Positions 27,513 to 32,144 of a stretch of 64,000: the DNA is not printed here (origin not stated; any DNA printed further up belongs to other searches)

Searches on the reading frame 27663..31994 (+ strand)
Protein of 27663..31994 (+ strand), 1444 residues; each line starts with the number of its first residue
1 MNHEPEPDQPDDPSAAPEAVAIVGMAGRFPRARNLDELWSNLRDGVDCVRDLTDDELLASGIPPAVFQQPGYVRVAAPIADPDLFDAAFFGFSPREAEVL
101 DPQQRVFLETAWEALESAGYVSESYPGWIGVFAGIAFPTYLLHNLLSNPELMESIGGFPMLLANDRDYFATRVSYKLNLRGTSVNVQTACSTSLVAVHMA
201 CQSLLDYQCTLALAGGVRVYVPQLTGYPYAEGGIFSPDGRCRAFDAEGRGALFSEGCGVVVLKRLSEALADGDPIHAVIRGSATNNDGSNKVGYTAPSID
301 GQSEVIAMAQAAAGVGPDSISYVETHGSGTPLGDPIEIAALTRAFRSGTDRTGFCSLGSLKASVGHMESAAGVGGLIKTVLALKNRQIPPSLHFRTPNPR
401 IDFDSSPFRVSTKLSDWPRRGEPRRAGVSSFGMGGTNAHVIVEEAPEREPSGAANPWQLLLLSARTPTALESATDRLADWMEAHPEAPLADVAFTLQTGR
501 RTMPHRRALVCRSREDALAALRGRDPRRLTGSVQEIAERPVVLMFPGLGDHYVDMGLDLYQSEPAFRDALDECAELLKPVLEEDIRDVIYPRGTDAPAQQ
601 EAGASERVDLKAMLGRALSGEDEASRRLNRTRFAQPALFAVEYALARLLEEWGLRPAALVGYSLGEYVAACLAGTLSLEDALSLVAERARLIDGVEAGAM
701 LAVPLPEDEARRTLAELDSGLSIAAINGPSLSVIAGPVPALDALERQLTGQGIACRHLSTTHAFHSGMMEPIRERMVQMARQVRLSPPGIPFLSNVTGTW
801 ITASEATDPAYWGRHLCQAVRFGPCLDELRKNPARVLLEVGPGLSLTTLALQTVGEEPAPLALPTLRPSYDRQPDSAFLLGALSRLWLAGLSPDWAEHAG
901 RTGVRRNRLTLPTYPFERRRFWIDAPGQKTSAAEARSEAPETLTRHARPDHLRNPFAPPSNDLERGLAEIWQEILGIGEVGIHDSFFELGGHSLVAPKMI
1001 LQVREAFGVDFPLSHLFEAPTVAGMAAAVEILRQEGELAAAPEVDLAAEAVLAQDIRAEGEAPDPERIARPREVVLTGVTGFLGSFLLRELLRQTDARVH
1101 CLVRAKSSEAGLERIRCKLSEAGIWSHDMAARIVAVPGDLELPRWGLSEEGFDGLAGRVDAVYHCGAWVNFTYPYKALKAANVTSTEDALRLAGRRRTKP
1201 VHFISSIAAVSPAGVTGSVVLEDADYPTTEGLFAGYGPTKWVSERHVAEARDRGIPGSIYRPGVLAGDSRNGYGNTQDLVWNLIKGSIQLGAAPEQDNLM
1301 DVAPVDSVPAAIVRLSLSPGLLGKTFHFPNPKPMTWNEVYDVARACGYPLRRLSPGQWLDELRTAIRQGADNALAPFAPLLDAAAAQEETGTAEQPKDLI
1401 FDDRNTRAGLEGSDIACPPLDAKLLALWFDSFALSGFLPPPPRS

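Call 11: search_protein_families(library=pfam, proteins=[window:27663-31994:+], max_evalue=0.01)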
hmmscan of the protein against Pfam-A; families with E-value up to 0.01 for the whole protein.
window:27663-31994:+ (1444 aa): 11 families
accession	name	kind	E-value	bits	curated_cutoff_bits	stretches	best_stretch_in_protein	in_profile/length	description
PF00109.32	ketoacyl-synt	-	1.4e-70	238.2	20.8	1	18-268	2-252/252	Beta-ketoacyl synthase, N-terminal domain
PF07993.18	NAD_binding_4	-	1.2e-62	211.8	20.1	1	1076-1311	1-257/258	Male sterility protein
PF00698.26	Acyl_transf_1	-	9.5e-43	147.3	32.7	1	544-872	3-296/319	Acyl transferase domain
PF02801.28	Ketoacyl-synt_C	-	4.1e-39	133.7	20.8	1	276-394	1-118/119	Beta-ketoacyl synthase, C-terminal domain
PF22621.2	CurL-like_PKS_C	-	3.4e-25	88.2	27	1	458-521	1-64/64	CurL-like, PKS C-terminal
PF16197.11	KAsynt_C_assoc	-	4.6e-20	72.5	33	1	397-508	1-109/111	Ketoacyl-synthetase C-terminal extension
PF22336.2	RhiE-like_linker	-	5.9e-20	71.5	27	1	462-522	2-61/67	RhiE-like, KS-MAT linker domain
PF00550.31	PP-binding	-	2.2e-15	57.1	20.8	1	967-1029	3-67/67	Phosphopantetheine attachment site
PF01370.27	Epimerase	-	3.5e-10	40.2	20.9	1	1074-1272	1-178/240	NAD dependent epimerase/dehydratase family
PF02719.21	Polysacc_synt_2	-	0.0057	16.3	20.2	1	1074-1218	1-140/293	Polysaccharide biosynthesis protein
PF16363.11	GDP_Man_Dehyd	-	0.0093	15.9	27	0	1076-1110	2-35/332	GDP-mannose 4,6 dehydratase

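Call 13: find_homologous_proteins(query=window:27663-31994:+, max_evalue=1e-50)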
Query window:27663-31994:+ (1444 aa): 8000 proteins with E <= 1e-50 among 8000 candidates; the best 120 are listed.
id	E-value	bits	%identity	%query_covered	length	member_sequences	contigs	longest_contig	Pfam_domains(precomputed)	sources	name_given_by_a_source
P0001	0.0e+0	3286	100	100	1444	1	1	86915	PF22336.3,PF00109.33,PF22621.3,PF00550.32,PF07993.19,PF02801.29,PF16197.12,PF01370.28,PF00698.27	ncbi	-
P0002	0.0e+0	2611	81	99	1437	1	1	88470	PF22336.3,PF00109.33,PF22621.3,PF00550.32,PF07993.19,PF02801.29,PF16197.12,PF01370.28,PF00698.27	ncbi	ncbi:MAG: thioester reductase domain-containing protein [Acidobacteriota bacterium]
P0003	0.0e+0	2485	77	99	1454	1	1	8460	PF22336.3,PF00109.33,PF22621.3,PF00550.32,PF07993.19,PF02801.29,PF16197.12,PF01370.28,PF00698.27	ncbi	-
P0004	0.0e+0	2372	75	99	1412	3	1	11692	PF22336.3,PF00109.33,PF22621.3,PF00550.32,PF07993.19,PF02801.29,PF16197.12,PF01370.28,PF00698.27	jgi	-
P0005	0.0e+0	2370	75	99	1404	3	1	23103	PF22336.3,PF00109.33,PF22621.3,PF00550.32,PF07993.19,PF02801.29,PF16197.12,PF01370.28,PF00698.27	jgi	jgi:phthiocerol/phenolphthiocerol synthesis type-I polyketide synthase E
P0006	0.0e+0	2360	74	99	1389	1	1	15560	PF22336.3,PF00109.33,PF22621.3,PF00550.32,PF07993.19,PF02801.29,PF16197.12,PF01370.28,PF00698.27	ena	-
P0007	0.0e+0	2202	64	58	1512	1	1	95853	PF22336.3,PF00109.33,PF22621.3,PF00550.32,PF07993.19,PF02801.29,PF16197.12,PF01370.28,PF00698.27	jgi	jgi:thioester reductase-like protein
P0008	0.0e+0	2160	57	64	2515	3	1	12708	PF08659.17,PF22336.3,PF00109.33,PF21394.4,PF22621.3,PF00550.32,PF00108.30,PF00106.32,PF02801.29,PF16197.12,PF00698.27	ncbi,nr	ncbi:MAG: hypothetical protein QOJ16_1748, partial [Acidobacteriota bacterium]|nr:hypothetical prote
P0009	0.0e+0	2157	68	99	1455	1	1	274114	PF22336.3,PF00109.33,PF22621.3,PF00550.32,PF07993.19,PF02801.29,PF16197.12,PF01370.28,PF00698.27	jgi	jgi:phthiocerol/phenolphthiocerol synthesis type-I polyketide synthase E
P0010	0.0e+0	2077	50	69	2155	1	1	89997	PF22336.3,PF00109.33,PF22621.3,PF00550.32,PF00108.30,PF02801.29,PF16197.12,PF00698.27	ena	-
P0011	0.0e+0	2052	46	80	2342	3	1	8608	PF22336.3,PF00109.33,PF22621.3,PF00550.32,PF00108.30,PF00975.27,PF02801.29,PF16197.12,PF00698.27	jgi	-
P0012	0.0e+0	1980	48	74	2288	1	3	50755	PF22336.3,PF00109.33,PF22621.3,PF00550.32,PF00108.30,PF00975.27,PF02801.29,PF16197.12,PF00698.27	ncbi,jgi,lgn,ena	jgi:acyl transferase domain-containing protein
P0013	0.0e+0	1958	-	-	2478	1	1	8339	PF08659.17,PF22336.3,PF00109.33,PF21394.4,PF22621.3,PF00550.32,PF13561.13,PF00106.32,PF02801.29,PF16197.12,PF00698.27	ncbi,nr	ncbi:MAG: acyltransferase domain-containing protein, partial [bacterium]|nr:acyltransferase domain-c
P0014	0.0e+0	1922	62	99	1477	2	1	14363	PF22336.3,PF00109.33,PF22621.3,PF00550.32,PF07993.19,PF02801.29,PF16197.12,PF01370.28,PF00698.27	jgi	-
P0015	0.0e+0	1907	61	100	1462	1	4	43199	PF22336.3,PF00109.33,PF22621.3,PF00550.32,PF07993.19,PF02801.29,PF16197.12,PF01370.28,PF00698.27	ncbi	-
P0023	0.0e+0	1868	60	99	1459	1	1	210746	PF22336.3,PF00109.33,PF22621.3,PF00550.32,PF07993.19,PF02801.29,PF16197.12,PF01370.28,PF00698.27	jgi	jgi:thioester reductase-like protein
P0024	0.0e+0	1861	60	99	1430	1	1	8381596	PF22336.3,PF00109.33,PF22621.3,PF00550.32,PF07993.19,PF02801.29,PF16197.12,PF01370.28,PF00698.27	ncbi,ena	-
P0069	0.0e+0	1606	52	99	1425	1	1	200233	PF22336.3,PF00109.33,PF02719.22,PF22621.3,PF00550.32,PF01073.26,PF07993.19,PF02801.29,PF16197.12,PF01370.28,PF00698.27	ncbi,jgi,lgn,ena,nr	ncbi:MAG: thioester reductase domain-containing protein [Cyanosarcina radialis HA8281-LM2]|jgi:thioe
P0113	0.0e+0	1444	48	98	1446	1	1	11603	PF22336.3,PF00109.33,PF16363.12,PF22621.3,PF00550.32,PF01073.26,PF07993.19,PF02801.29,PF16197.12,PF01370.28,PF00698.27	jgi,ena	-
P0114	0.0e+0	1444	48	99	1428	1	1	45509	PF22336.3,PF00109.33,PF22621.3,PF00550.32,PF01073.26,PF07993.19,PF02801.29,PF16197.12,PF01370.28,PF00698.27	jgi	jgi:thioester reductase-like protein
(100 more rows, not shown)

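Call 14: find_encoding_contigs(protein=P0002, flank=10000, max_places=3)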
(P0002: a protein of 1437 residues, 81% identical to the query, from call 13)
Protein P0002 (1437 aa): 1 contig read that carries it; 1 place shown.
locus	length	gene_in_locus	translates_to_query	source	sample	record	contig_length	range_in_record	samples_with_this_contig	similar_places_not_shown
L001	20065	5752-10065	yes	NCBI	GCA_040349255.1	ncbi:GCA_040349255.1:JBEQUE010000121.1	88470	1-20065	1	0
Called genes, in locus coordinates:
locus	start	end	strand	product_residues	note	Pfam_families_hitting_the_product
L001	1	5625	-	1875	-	PF00501:AMP-binding, PF13193:AMP-binding_C, PF00550:PP-binding, PF00668:Condensation, PF00501:AMP-binding, PF13193:AMP-binding_C, PF00550:PP-binding, PF00668:Condensation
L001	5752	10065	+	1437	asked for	PF00109:ketoacyl-synt, PF02801:Ketoacyl-synt_C, PF16197:KAsynt_C_assoc, PF22336:RhiE-like_linker, PF22621:CurL-like_PKS_C, PF00698:Acyl_transf_1, PF00550:PP-binding, PF01370:Epimerase, +1 more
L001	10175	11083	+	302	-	PF02265:S1-P1_nuclease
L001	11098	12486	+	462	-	-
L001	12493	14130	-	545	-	-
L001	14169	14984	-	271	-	-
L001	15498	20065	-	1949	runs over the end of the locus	PF03534:SpvB, PF05593:RHS_repeat (faint), PF12256:TcdB_toxin_midN (weak), PF25023:TEN_YD-shell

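Call 15: find_encoding_contigs(protein=P0001, flank=10000, max_places=3)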
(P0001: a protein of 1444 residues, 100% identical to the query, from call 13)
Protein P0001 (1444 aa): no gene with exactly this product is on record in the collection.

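Call 17: find_related_loci(query=A1, collection=genome_contigs, flank=10000)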
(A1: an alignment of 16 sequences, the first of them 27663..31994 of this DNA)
Query A1 (1444 aa) in genome_contigs; peptide patterns used: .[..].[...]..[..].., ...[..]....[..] (x = any residue, [..] = any of these).
599 stretches matched a pattern (row limit reached: there are more); 598 encode a relative of the query (tblastn E <= 1e-3); the best 80 are kept; 80 distinct loci.
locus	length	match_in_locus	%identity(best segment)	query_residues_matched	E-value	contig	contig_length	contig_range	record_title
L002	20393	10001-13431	50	20-1030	0e+0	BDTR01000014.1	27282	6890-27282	Bacterium BMS3Bbin08 DNA, contig: NODE_30, whole genome shotgun sequence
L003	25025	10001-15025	54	18-1027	0e+0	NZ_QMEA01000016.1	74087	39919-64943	Brasilonema sp. UFV-L1 scaffold16_cov15, whole genome shotgun sequence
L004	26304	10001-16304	52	20-1035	0e+0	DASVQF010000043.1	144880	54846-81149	MAG TPA_asm: Pyrinomonadaceae bacterium isolate SMAG_U3200 k141_360307, whole genome shotgun sequence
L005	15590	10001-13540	53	20-1041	0e+0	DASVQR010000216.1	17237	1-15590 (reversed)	MAG TPA_asm: Longimicrobiaceae bacterium isolate SMAG_U3213 k141_122244, whole genome shotgun sequence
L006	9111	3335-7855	51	1-1017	0e+0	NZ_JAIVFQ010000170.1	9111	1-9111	Nostoc favosum CHAB5714 strain CHAB 5714 NODE_170_length_9111_cov_74.990873, whole genome shotgun sequence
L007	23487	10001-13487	51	20-1030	0e+0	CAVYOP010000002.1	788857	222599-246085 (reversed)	MAG: uncultured Acidobacteriota bacterium isolate MFD09212.bin.2.143 genome assembly, contig: contig_15952, whole genome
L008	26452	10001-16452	51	20-1043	0e+0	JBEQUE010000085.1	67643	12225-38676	MAG: Acidobacteriota bacterium isolate MAG_Dt_02 k247_809892, whole genome shotgun sequence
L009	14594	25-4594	48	7-1032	0e+0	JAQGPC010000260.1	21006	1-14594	MAG: Pedosphaera sp. isolate RYN_629 scaffold_1613753, whole genome shotgun sequence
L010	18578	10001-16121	53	18-1040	0e+0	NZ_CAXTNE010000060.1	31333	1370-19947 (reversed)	MAG: uncultured Nostoc sp. isolate public_SRR14722161_metawrap_bin.1 public_SRR14722161_metawrap_bin.1_60, whole genome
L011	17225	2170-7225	48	7-1029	0e+0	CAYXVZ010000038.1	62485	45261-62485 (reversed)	MAG TPA_asm: uncultured Heliobacteriaceae bacterium isolate SRP287051_co1_204 genome assembly, contig: NODE_982_length_6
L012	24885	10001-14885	50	18-1029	0e+0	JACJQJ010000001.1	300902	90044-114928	Nostoc linckia FACHB-104 contig1, whole genome shotgun sequence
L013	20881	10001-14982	56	1-1032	0e+0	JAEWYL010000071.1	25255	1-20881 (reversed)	MAG: Chloroflexota bacterium isolate OH_SFB_172 k127_127981, whole genome shotgun sequence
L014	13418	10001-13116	51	20-1026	0e+0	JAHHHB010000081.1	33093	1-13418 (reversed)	MAG: Desmonostoc geniculatum HA4340-LM1 scaffold_244_c1, whole genome shotgun sequence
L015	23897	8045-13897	51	9-1059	0e+0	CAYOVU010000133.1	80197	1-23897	MAG TPA_asm: uncultured Acidobacteriaceae bacterium isolate binchicken_co344_337 genome assembly, contig: k141_2414298,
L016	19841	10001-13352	51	11-1070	0e+0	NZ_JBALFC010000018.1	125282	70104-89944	MAG: Nostoc sp. isolate P9119 bin 5 NODE_13_length_125282_cov_32.677818, whole genome shotgun sequence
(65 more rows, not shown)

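Call 19: find_encoding_contigs(protein=P0009, flank=10000, max_places=2)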
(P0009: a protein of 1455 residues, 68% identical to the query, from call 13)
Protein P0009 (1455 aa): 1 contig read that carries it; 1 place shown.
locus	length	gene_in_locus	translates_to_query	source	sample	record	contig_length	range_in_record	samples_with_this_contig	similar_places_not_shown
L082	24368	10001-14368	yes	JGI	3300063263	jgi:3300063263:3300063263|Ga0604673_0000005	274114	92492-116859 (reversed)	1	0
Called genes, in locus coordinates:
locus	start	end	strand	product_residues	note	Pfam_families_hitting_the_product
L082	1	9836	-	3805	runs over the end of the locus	PF00501:AMP-binding, PF13193:AMP-binding_C, PF00550:PP-binding, PF00668:Condensation, PF00501:AMP-binding, PF13193:AMP-binding_C, PF00550:PP-binding, PF00668:Condensation, +7 more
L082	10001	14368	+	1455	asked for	PF00109:ketoacyl-synt, PF02801:Ketoacyl-synt_C, PF16197:KAsynt_C_assoc, PF22621:CurL-like_PKS_C, PF22336:RhiE-like_linker, PF00698:Acyl_transf_1, PF00550:PP-binding, PF01370:Epimerase, +1 more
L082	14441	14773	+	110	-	PF02604:PhdYeFM_antitox (faint), PF03683:UPF0175, PF24001:DUF7317 (weak)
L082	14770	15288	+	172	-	PF11848:DUF3368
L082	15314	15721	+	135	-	PF01894:YjbQ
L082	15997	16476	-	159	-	-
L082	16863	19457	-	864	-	PF00092:VWA, PF13519:VWA_2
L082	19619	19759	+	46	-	-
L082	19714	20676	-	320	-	-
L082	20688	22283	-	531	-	PF12902:Ferritin-like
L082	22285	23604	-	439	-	PF01244:Peptidase_M19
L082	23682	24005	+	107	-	PF00190:Cupin_1 (weak), PF07883:Cupin_2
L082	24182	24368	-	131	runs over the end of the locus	-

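Call 20: find_encoding_contigs(protein=P0024, flank=10000, max_places=2)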
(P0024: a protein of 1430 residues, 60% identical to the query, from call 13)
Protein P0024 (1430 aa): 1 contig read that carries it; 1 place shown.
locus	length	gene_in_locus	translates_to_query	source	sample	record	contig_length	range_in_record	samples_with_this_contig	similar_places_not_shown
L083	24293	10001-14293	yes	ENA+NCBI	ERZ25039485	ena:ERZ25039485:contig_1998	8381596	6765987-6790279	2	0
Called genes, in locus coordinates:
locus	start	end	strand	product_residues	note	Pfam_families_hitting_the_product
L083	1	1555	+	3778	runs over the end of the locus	PF00501:AMP-binding, PF23024:AMP-dom_DIP2-like, PF00550:PP-binding, PF00668:Condensation, PF00501:AMP-binding, PF13193:AMP-binding_C, PF00550:PP-binding, PF00668:Condensation, +5 more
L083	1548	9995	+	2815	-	PF00109:ketoacyl-synt, PF02801:Ketoacyl-synt_C, PF16197:KAsynt_C_assoc, PF22336:RhiE-like_linker, PF22621:CurL-like_PKS_C, PF00550:PP-binding, PF00668:Condensation, PF00501:AMP-binding, +6 more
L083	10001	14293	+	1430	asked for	PF00109:ketoacyl-synt, PF02801:Ketoacyl-synt_C, PF16197:KAsynt_C_assoc, PF22336:RhiE-like_linker, PF22621:CurL-like_PKS_C, PF00698:Acyl_transf_1, PF00550:PP-binding, PF01370:Epimerase, +1 more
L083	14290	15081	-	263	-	-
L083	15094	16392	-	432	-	PF12679:ABC2_membrane_2, PF12698:ABC2_membrane_3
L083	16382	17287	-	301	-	PF00005:ABC_tran, PF13304:AAA_21, PF13732:DrrA1-3_C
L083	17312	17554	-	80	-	-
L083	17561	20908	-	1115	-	PF02012:BNR (faint), PF13088:BNR_2 (faint), PF15902:Sortilin-Vps10 (weak)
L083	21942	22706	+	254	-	-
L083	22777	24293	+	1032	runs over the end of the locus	PF13088:BNR_2 (faint), PF02012:BNR (faint), PF15899:BNR_6 (faint), PF15902:Sortilin-Vps10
